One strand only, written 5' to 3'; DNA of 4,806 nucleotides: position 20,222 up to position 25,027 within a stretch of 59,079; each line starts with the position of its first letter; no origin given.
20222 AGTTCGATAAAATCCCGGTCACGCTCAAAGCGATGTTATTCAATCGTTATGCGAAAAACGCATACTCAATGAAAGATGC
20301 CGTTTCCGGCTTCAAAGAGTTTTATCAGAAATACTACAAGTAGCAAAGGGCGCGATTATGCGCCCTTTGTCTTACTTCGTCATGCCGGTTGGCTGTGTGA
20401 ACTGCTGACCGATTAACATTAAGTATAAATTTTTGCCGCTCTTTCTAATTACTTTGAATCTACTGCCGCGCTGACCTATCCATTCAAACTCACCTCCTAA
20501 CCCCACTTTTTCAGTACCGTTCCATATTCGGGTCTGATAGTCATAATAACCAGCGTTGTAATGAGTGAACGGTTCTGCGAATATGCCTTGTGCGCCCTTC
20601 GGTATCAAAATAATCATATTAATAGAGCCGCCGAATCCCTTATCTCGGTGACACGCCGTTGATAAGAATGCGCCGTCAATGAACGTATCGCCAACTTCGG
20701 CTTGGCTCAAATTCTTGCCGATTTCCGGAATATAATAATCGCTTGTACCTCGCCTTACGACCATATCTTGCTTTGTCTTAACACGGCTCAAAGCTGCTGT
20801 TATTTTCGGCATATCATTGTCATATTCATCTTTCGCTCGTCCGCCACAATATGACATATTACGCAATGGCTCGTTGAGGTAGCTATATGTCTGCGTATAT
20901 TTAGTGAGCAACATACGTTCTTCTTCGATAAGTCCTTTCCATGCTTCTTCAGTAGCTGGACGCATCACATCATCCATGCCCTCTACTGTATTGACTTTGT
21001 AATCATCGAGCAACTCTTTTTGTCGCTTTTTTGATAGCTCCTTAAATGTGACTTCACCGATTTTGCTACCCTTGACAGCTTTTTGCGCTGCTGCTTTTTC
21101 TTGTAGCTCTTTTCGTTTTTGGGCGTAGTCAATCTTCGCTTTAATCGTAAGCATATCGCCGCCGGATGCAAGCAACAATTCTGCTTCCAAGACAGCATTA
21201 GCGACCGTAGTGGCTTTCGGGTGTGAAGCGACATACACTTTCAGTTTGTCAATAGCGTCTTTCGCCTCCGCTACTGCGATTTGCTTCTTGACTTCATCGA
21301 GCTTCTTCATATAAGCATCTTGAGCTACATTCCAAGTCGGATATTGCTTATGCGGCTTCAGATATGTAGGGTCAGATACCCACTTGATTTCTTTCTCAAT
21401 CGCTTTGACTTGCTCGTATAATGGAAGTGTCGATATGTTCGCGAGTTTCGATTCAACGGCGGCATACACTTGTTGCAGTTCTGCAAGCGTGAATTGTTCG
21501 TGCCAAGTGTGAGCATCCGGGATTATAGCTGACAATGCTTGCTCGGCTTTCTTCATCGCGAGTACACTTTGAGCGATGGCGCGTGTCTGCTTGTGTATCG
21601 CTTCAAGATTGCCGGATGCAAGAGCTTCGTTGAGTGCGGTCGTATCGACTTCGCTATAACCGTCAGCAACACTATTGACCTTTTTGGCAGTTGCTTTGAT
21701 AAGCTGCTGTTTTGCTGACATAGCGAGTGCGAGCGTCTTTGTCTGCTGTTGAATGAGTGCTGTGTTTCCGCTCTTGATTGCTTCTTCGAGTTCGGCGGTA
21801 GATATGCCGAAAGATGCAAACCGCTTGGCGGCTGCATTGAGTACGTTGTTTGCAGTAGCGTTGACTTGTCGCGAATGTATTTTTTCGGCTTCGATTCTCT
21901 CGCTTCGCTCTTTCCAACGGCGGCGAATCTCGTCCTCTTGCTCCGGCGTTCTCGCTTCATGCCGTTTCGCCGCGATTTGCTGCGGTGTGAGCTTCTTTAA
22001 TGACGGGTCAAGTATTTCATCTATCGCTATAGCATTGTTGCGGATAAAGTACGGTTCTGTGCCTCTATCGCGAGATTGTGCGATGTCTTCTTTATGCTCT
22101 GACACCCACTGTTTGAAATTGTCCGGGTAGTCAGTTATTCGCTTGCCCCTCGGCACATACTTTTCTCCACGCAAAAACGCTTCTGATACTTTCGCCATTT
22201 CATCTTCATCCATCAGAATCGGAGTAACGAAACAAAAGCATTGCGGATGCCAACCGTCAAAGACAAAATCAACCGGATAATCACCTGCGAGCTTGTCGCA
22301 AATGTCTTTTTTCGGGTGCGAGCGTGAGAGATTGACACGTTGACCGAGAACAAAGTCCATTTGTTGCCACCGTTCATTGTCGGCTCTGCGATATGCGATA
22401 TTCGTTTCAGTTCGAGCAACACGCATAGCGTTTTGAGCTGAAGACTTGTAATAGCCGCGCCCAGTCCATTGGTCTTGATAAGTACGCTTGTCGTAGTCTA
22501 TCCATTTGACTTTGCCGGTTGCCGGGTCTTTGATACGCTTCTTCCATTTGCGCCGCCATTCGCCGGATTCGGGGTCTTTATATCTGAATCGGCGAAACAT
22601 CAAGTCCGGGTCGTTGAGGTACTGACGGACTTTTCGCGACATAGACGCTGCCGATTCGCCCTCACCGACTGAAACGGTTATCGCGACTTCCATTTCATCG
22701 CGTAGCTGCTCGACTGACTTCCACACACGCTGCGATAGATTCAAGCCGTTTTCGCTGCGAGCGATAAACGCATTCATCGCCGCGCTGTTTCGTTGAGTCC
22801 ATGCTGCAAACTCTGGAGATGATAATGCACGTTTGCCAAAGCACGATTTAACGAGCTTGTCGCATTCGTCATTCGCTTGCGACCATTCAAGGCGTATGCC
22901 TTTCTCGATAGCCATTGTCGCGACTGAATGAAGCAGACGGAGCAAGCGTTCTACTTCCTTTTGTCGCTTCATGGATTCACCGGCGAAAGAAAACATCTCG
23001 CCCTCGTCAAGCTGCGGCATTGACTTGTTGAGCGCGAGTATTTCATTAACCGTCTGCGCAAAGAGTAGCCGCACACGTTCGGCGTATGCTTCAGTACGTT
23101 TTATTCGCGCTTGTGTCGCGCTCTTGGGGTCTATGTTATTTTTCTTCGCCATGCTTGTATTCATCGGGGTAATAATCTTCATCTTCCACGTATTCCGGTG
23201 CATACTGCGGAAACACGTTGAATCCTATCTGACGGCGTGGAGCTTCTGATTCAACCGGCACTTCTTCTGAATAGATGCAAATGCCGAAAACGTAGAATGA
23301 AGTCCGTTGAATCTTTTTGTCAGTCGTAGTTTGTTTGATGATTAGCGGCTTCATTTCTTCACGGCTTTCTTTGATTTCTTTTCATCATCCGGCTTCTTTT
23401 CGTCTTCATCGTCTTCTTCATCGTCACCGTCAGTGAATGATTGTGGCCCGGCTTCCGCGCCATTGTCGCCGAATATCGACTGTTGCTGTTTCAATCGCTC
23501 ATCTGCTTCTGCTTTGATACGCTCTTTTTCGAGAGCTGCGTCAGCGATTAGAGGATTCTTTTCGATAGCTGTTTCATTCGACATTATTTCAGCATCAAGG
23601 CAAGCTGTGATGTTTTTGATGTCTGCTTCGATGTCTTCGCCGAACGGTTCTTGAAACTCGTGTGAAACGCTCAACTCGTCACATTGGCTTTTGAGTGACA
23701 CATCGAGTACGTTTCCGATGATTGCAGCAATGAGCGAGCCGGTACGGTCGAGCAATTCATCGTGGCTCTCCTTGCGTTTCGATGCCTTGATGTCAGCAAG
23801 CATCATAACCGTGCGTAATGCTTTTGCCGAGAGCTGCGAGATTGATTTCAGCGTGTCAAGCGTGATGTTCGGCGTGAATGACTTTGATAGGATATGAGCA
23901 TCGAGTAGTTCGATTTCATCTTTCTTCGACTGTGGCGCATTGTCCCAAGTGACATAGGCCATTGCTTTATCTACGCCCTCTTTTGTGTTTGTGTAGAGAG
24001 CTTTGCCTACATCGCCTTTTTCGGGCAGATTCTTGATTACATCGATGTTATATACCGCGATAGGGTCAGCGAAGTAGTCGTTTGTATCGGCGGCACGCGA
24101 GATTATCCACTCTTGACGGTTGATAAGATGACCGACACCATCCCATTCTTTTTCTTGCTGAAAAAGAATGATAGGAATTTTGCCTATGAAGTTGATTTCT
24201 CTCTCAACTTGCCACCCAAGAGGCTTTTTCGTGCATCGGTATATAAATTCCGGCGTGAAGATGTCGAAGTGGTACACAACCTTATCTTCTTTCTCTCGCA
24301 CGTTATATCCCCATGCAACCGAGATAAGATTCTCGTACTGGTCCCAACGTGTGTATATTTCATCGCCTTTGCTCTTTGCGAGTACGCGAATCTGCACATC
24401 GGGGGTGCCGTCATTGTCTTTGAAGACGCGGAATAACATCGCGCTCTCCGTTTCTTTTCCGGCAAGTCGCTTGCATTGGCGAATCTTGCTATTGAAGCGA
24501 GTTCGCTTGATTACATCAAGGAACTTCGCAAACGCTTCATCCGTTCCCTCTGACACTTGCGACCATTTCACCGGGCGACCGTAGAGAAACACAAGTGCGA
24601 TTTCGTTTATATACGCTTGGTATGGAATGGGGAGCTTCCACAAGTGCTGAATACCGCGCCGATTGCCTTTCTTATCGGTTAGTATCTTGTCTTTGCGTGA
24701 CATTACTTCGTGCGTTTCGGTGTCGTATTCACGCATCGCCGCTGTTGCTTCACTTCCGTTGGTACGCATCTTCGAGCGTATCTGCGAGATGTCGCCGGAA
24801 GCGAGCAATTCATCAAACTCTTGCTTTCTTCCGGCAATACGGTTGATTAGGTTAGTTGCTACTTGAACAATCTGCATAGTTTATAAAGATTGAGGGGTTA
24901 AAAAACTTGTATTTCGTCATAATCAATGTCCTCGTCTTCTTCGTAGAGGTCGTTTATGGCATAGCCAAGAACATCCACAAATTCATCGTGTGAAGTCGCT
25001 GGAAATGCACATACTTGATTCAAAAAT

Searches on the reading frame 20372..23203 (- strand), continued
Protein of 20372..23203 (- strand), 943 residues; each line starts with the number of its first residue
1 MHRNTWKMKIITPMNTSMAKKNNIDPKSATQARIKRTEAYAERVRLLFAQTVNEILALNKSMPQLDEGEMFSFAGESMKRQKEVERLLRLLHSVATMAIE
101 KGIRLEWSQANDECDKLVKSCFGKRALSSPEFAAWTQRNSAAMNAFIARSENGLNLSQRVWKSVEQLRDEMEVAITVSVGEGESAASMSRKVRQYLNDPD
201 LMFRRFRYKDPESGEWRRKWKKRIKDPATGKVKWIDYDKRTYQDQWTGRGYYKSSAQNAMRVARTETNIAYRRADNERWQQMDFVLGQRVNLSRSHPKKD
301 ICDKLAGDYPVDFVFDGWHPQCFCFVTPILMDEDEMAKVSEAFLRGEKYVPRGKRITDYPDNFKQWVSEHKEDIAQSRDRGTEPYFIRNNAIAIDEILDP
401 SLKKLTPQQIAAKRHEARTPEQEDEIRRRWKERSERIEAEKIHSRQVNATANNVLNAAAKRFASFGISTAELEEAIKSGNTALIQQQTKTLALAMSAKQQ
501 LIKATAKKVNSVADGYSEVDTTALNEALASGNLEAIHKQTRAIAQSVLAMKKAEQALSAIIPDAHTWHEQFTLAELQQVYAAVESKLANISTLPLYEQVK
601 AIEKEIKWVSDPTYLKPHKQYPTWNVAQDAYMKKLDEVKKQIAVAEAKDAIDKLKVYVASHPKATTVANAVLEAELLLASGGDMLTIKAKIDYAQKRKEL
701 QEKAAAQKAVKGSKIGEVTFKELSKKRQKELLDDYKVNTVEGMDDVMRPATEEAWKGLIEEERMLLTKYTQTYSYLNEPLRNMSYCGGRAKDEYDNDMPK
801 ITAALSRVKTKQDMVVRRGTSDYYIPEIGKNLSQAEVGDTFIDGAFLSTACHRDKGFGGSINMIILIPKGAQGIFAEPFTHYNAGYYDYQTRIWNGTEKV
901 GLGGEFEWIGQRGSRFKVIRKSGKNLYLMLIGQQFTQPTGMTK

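Call 72: fold_search(model_id=the predicted structure, library=pdb)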
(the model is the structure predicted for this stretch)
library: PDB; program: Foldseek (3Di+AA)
matches with E <= 10: 199; with E <= 0.001: 82
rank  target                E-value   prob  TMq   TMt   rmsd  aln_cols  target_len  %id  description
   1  8za7_B                5.2e-08  1.00  0.16  0.73   4.3       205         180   19  ART-ARH type toxin effector-immunity protein pair of Listeria monocytogenes (released 2025-04-30)
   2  4fxq_A                5.1e-07  1.00  0.14  0.28  23.2       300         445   18  Full-length Certhrax toxin from Bacillus cereus in complex with Inhibitor P6 (released 2012-09-26)
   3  4gf1_B                1.1e-06  1.00  0.14  0.28  22.9       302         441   19  Crystal Structure of Certhrax (released 2012-09-26)
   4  5dzq_O                1.2e-06  1.00  0.14  0.64   5.3       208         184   19  C3larvin toxin, an ADP-ribosyltransferase from Paenibacillus larvae, Orthorhombic Form (released 2015-10-14)
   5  4tr5                  3.1e-06  1.00  0.14  0.57   5.8       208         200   19  C3larvin toxin, an ADP-ribosyltransferase from Paenibacillus larvae (released 2014-12-17)
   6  4fk7                  3.3e-06  1.00  0.13  0.54   5.5       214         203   21  Crystal structure of Certhrax catalytic domain (released 2012-09-26)
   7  4gf1_A                4.2e-06  1.00  0.13  0.28  23.9       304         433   18  Crystal Structure of Certhrax (released 2012-09-26)
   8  5urp                  6.6e-06  1.00  0.15  0.61   5.7       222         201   18  Plx2a, an ADP-ribosyltransferase toxin from Paenibacillus larvae (released 2017-12-20)
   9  1qs2                  1.0e-05  1.00  0.13  0.29   5.9       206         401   18  CRYSTAL STRUCTURE OF VIP2 WITH NAD (released 1999-12-29)
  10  1qs1_A                1.3e-05  1.00  0.14  0.30   5.8       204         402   20  CRYSTAL STRUCTURE OF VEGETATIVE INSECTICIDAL PROTEIN2 (VIP2) (released 1999-12-29)
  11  6x6x_A                1.5e-05  1.00  0.13  0.28   7.2       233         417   18  Crystal structure of enzymatic binary toxin component from Clostridium difficile in complex with (released 2021-07-28)
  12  2wn4                  2.3e-05  1.00  0.14  0.32   6.5       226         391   18  Structural Basis for Substrate Recognition in the Enzymatic Component of ADP-ribosyltransferase Toxin CDTa from Clostrid (released 2009-08-18)
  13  6x6r_B                2.3e-05  1.00  0.14  0.30   6.5       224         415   19  Crystal structure of C.difficile ribosyltransferase CDTa in complex with pCl-phenylthioDADMeImmA (released 2021-10-13)
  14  4xzj                  2.4e-05  1.00  0.14  0.51   9.5       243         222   14  Crystal structure of ADP-ribosyltransferase Vis in complex with NAD (released 2015-09-23)
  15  5dzq_A                3.1e-05  1.00  0.13  0.63   5.4       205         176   18  C3larvin toxin, an ADP-ribosyltransferase from Paenibacillus larvae, Orthorhombic Form (released 2015-10-14)
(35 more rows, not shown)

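Call 76: search_dna_similar(query=window:20372-23203:-, collection=phages, mode=protein, max_rows=15)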
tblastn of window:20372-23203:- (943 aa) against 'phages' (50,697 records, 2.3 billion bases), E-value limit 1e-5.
Records with a match: 90; places in all: 90; records where one place covers at least 80% of the query: 1.
Best place of each record, by identity: <60% 90.
By first word of the organism name: Microbacterium 36; Riemerella 19; Mycobacterium 12; Clostridium 8; Bacteriophage 3; Clostridioides 3; Porphyromonas 2; Arthrobacter 2; Bacteroides 1; Phage 1; and 3 more.
By host as written in the record: Microbacterium foliorum NRRL B-24224 25; Microbacterium foliorum NRRL B-24224 SEA 11; Riemerella anatipestifer 6; Mycobacterium smegmatis mc2 155 6; - 5; Riemerella sp. 5; Clostridium difficile 4; Clostridium difficile strain CD105HE1 ribotype 076 4; and 18 more.
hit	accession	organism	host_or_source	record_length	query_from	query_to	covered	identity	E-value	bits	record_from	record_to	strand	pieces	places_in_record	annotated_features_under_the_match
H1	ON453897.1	Bacteroides phage Versailles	Bacteroides caecimuris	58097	8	920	97%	32.1%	9e-90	443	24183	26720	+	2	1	hypothetical protein (x2)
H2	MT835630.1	Bacteriophage sp.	human fecal samples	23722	24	390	39%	37.8%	8e-72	266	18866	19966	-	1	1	record has no annotation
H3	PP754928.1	Porphyromonas phage phage005b_ATCC49417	Porphyromonas gingivalis ATCC 49417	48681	32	407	40%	36.3%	2e-55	216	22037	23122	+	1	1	minor capsid protein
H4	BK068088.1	Porphyromonas phage phage005a_ATCC49417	Porphyromonas gingivalis ATCC 49417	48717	32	407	40%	36.3%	2e-55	216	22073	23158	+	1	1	minor capsid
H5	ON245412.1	Phage vB_RanS_PJN03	sewage water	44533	36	390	38%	28.7%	2e-40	169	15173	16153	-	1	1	hypothetical protein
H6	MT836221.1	Bacteriophage sp.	human fecal samples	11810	99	433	36%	30.0%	1e-39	166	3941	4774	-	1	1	record has no annotation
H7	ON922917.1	Riemerella phage vB_RanS_PT33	Riemerella anatipestifer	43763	83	391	33%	30.7%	2e-34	149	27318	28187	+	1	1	hypothetical protein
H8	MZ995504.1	Riemerella phage vB_RanS_PT03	Riemerella anatipestifer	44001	83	391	33%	30.7%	2e-34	149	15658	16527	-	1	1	terminase large subunit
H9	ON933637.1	Riemerella phage vB_RanS_PT15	Riemerella anatipestifer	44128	83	391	33%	30.7%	2e-34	149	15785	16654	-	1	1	hypothetical protein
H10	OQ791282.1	Shigella phage Henu10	Shigella dysenteriae CMCC(B)51105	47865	83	391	33%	30.7%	2e-34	149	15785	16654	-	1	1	hypothetical protein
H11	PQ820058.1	Riemerella phage PJA1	Riemerella sp.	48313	83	391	33%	30.7%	4e-34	148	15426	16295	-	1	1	hypothetical protein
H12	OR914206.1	Riemerella phage GRAP2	Riemerella anatipestifer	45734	83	395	33%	30.0%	2e-33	146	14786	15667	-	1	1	record has no annotation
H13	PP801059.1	Riemerella phage GRNRAP2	Riemerella anatipestifer 116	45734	83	395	33%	30.0%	2e-33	146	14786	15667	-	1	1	hypothetical protein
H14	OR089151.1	Riemerella phage vB_RanS_CRP19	Riemerella anatipestifer RAf490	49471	83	395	33%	30.0%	2e-33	146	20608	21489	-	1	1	head morphogenesis capsid protein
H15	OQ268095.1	Riemerella phage vB_RanS_CRP5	Riemerella anatipestifer RAf2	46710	83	390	33%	29.9%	4e-33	145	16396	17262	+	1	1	head morphogenesis capsid protein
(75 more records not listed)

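Call 77: get_annotated_region(hit=H1, flank=5000)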
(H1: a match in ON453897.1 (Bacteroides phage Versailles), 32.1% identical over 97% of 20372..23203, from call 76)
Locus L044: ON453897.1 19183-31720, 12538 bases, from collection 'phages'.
description: Bacteroides phage Versailles, complete genome.
organism: Bacteroides phage Versailles (NCBI taxid 2951969)
taxonomy: Viruses
host: Bacteroides caecimuris; source: feces; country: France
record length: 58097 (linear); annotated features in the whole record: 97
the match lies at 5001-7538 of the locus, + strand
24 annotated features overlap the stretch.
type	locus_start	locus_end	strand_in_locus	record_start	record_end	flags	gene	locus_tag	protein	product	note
CDS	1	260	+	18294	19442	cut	-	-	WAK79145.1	nuclease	rasttk_feature_creation_tool=/opt/patric-common/ runtime/bin/phanotate version 1.5.0; HHpred against PHROGS v3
CDS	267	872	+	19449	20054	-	-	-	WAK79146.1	hypothetical protein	rasttk_feature_creation_tool=/opt/patric-common/ runtime/bin/phanotate version 1.5.0; ...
CDS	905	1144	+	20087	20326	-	-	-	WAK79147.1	hypothetical protein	rasttk_feature_creation_tool=/opt/patric-common/ runtime/bin/phanotate version 1.5.0; ...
CDS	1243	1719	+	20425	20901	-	-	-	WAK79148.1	hypothetical protein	rasttk_feature_creation_tool=/opt/patric-common/ runtime/bin/phanotate version 1.5.0; ...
CDS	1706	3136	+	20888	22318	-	-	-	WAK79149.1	terminase large subunit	rasttk_feature_creation_tool=/opt/patric-common/ runtime/bin/phanotate version 1.5.0; HHpred against PHROGS v3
CDS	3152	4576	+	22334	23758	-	-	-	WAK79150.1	portal protein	rasttk_feature_creation_tool=/opt/patric-common/ runtime/bin/phanotate version 1.5.0; HHpred against PHROGS v3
CDS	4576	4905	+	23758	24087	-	-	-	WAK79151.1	hypothetical protein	rasttk_feature_creation_tool=/opt/patric-common/ runtime/bin/phanotate version 1.5.0; ...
CDS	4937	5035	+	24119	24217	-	-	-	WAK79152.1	hypothetical protein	rasttk_feature_creation_tool=/opt/patric-common/ runtime/bin/phanotate version 1.5.0; ...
CDS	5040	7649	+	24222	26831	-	-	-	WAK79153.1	hypothetical protein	rasttk_feature_creation_tool=/opt/patric-common/ runtime/bin/phanotate version 1.5.0; ...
CDS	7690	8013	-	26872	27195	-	-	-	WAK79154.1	hypothetical protein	rasttk_feature_creation_tool=/opt/patric-common/ runtime/bin/phanotate version 1.5.0; ...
CDS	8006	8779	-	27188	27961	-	-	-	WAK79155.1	ADP-ribosylglycohydrolase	rasttk_feature_creation_tool=/opt/patric-common/ runtime/bin/phanotate version 1.5.0; HHpred against PHROGS v3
CDS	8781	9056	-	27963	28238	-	-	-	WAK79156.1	hypothetical protein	rasttk_feature_creation_tool=/opt/patric-common/ runtime/bin/phanotate version 1.5.0; ...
CDS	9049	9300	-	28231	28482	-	-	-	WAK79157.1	hypothetical protein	rasttk_feature_creation_tool=/opt/patric-common/ runtime/bin/phanotate version 1.5.0; ...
CDS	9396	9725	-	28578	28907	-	-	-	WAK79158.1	hypothetical protein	rasttk_feature_creation_tool=/opt/patric-common/ runtime/bin/phanotate version 1.5.0; ...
CDS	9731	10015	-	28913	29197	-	-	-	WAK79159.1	hypothetical protein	rasttk_feature_creation_tool=/opt/patric-common/ runtime/bin/phanotate version 1.5.0; ...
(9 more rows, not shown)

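Call 82: search_protein_families(library=ncbifam, proteins=[window:20372-23152:-], max_evalue=0.1)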
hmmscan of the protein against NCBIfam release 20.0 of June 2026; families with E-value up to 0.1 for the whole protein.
window:20372-23152:- (926 aa): 1 family
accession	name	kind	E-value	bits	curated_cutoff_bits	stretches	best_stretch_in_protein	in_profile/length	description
NF002291.0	PRK01215.1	equivalog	0.027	13.5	293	1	631-682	199-250/264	nicotinamide mononucleotide deamidase-related protein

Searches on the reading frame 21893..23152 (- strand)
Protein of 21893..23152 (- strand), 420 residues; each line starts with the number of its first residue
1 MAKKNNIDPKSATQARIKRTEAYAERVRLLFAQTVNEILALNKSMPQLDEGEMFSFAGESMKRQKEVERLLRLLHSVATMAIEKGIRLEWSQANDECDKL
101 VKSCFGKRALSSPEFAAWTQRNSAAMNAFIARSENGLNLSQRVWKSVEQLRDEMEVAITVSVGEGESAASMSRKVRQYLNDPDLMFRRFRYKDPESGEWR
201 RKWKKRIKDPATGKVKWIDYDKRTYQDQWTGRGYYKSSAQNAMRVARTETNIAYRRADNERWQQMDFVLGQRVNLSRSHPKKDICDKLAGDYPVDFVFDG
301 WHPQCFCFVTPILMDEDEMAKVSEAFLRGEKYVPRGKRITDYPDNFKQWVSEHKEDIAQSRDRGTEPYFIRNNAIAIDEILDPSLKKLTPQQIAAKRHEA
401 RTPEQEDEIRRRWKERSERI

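Call 81: search_protein_families(library=pfam, proteins=[window:21893-23152:-], max_evalue=10)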
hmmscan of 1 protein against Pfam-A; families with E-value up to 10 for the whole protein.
window:21893-23152:- (420 aa): 2 families
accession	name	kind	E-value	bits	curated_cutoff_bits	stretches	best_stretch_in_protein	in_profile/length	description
PF05985.16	EutC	-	0.064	13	25.8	1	86-180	32-125/235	Ethanolamine ammonia-lyase light chain (EutC)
PF05150.18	Legionella_OMP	-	0.069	12.5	25.4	1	215-277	68-117/281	Legionella pneumophila major outer membrane protein precursor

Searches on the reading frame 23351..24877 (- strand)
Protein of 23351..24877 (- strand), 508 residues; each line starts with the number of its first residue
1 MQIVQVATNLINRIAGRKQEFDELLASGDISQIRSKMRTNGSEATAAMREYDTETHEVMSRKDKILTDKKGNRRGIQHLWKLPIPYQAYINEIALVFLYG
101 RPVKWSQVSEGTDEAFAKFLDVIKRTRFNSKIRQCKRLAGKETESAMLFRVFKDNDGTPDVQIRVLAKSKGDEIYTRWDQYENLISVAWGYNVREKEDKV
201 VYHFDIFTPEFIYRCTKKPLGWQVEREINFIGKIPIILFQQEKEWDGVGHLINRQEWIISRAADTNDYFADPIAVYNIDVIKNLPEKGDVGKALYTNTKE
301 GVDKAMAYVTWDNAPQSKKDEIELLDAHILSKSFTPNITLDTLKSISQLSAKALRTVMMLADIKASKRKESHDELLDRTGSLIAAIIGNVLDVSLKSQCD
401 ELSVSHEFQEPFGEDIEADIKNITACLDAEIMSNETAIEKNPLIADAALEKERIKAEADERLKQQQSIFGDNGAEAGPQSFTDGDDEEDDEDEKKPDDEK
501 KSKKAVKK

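Call 3: search_protein_families(library=pfam, proteins=[window:23351-24877:-], max_evalue=0.01)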
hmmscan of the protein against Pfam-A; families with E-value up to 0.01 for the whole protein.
window:23351-24877:- (508 aa): 1 family
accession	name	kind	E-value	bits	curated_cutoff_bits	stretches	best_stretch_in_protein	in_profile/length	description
PF05133.19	SPP1_portal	-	1.1e-26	94.2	25.5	1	42-461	13-413/416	Phage portal protein, SPP1 Gp6-like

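Call 4: search_protein_families(library=phrogs, proteins=[window:23351-24877:-], max_evalue=0.001)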
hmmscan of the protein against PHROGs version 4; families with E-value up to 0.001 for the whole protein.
window:23351-24877:- (508 aa): 2 families
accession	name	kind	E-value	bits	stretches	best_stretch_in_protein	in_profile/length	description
phrog_64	-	head and packaging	1.8e-47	163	1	29-503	77-540/547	portal protein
phrog_9064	-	head and packaging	6.4e-06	26.9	1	298-469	58-218/228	portal protein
